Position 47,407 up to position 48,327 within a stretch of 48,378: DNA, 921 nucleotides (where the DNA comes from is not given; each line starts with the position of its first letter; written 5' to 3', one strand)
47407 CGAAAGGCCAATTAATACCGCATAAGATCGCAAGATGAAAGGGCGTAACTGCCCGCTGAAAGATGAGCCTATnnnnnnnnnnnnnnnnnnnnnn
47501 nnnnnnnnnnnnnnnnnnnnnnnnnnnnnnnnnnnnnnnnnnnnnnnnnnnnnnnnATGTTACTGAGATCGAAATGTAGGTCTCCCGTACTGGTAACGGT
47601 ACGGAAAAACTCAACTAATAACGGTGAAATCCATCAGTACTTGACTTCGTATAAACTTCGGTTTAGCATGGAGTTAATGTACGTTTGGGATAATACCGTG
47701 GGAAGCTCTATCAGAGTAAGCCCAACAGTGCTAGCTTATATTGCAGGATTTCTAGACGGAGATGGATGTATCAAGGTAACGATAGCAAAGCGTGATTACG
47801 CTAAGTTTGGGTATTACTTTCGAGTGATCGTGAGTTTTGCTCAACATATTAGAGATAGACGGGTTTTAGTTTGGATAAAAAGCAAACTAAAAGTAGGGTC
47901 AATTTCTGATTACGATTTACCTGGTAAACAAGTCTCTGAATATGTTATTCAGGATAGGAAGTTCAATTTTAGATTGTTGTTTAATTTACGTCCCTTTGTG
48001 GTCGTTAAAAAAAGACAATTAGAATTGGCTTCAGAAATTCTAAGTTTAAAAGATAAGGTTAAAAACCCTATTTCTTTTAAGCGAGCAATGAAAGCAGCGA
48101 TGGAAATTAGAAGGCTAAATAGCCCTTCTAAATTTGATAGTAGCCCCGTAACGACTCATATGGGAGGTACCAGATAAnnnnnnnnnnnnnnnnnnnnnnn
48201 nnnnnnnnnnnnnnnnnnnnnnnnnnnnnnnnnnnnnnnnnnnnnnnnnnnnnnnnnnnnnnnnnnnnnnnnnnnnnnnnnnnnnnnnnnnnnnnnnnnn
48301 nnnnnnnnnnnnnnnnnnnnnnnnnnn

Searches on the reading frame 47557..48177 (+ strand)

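Call 8: search_protein_families(library=pfam, proteins=[window:47557-48177:+])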
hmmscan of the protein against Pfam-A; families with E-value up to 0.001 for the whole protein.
window:47557-48177:+ (206 aa): 1 family
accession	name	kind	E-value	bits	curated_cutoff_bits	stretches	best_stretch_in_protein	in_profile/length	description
PF00961.24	LAGLIDADG_1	-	7e-11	43.4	23.1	1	62-133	1-70/102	LAGLIDADG endonuclease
